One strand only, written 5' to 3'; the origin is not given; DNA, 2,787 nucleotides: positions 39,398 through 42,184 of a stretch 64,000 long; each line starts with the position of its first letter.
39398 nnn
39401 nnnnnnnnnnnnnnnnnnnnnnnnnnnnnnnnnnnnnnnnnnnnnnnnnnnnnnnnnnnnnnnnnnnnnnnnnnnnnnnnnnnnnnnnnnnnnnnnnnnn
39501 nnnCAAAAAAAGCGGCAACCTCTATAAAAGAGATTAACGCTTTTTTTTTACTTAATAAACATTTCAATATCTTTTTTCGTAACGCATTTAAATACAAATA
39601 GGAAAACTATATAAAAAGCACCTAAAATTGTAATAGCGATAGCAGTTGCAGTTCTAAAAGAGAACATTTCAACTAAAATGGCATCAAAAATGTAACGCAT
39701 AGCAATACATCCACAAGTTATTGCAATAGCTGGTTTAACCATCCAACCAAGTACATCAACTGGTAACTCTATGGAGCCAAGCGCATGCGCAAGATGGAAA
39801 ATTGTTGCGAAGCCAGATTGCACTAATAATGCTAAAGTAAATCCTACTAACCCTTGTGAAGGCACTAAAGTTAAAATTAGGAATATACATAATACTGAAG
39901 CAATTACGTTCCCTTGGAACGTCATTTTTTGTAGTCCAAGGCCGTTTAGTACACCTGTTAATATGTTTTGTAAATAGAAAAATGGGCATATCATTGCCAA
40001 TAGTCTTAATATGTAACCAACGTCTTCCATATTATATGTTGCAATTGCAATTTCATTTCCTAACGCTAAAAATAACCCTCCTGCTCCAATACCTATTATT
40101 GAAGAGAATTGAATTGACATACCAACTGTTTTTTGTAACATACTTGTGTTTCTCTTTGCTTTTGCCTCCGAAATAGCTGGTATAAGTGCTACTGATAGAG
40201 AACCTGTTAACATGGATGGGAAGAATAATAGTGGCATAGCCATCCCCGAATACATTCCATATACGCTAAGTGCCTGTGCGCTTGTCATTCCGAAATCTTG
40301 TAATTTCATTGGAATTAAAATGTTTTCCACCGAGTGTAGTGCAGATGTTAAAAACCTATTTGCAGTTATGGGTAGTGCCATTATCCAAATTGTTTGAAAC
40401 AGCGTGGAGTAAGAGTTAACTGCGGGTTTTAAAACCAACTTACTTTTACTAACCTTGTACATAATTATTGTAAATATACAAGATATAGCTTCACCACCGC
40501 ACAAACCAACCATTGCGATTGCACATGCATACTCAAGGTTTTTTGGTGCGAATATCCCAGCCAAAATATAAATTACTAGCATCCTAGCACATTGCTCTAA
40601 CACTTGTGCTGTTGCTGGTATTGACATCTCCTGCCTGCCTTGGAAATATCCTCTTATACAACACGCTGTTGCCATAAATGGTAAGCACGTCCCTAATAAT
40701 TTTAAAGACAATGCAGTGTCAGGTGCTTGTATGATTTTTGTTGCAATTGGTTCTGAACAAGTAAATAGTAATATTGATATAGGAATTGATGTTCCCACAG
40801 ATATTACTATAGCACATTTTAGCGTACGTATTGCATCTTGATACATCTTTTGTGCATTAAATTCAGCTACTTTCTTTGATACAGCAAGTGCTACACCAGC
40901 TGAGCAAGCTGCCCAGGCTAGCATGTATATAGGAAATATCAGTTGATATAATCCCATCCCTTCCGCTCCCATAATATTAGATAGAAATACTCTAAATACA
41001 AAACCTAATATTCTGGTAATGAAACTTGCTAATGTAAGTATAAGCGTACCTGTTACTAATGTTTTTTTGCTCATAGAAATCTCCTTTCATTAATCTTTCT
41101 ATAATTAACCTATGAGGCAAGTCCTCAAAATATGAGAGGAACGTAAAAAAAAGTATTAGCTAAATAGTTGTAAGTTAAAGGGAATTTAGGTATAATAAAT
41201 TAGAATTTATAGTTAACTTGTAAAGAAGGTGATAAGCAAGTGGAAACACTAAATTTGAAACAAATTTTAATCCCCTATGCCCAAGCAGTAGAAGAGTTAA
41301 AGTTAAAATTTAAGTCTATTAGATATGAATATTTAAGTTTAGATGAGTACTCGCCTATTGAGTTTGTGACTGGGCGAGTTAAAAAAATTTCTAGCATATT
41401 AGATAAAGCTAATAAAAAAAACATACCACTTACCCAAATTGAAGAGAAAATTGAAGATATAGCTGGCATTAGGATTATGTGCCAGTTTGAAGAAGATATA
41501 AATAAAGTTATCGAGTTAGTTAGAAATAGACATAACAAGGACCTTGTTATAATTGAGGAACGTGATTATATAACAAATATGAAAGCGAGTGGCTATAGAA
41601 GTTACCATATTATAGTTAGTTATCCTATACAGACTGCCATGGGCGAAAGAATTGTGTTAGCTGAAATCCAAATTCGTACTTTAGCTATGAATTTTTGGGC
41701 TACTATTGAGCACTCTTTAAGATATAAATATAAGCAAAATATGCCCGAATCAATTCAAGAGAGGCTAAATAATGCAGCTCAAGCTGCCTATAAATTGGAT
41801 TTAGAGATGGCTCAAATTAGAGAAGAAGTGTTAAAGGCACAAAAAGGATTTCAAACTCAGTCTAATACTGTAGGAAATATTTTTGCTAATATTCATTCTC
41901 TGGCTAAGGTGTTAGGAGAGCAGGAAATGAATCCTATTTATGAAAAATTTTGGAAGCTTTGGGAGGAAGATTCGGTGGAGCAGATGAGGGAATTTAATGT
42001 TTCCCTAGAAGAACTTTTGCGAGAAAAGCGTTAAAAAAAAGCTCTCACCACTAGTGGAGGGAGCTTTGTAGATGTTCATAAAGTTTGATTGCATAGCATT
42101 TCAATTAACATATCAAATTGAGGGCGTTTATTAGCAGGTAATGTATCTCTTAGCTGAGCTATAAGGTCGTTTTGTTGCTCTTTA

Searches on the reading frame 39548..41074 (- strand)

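Call 52: search_protein_families(library=pfam, proteins=[window:39548-41074:-], max_evalue=0.00001)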
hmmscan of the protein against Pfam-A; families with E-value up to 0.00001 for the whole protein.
window:39548-41074:- (508 aa): 3 families
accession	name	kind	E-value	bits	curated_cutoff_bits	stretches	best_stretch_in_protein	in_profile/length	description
PF01943.22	Polysacc_synt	-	1.5e-27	97.2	28.2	1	7-304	2-273/274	Polysaccharide biosynthesis protein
PF01554.23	MatE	-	4e-14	53.1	24.9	1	15-169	4-160/161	MatE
PF03023.19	MurJ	-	9.8e-06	24.9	27.4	0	151-428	128-396/451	Lipid II flippase MurJ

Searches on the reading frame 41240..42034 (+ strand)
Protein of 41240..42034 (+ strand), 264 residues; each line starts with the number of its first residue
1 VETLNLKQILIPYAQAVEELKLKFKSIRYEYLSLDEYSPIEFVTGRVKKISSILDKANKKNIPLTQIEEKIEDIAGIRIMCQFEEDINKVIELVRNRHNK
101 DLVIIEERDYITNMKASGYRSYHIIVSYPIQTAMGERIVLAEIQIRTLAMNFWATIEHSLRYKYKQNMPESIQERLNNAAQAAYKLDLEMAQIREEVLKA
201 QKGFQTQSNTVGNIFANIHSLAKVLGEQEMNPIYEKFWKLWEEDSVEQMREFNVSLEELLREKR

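Call 52: search_protein_families(library=pfam, proteins=[window:41240-42034:+], max_evalue=0.00001)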
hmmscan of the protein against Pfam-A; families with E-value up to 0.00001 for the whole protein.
window:41240-42034:+ (264 aa): 1 family
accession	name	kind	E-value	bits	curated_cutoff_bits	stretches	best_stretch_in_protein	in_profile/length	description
PF04607.23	RelA_SpoT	-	6.9e-34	117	27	1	45-166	1-112/113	Region found in RelA / SpoT proteins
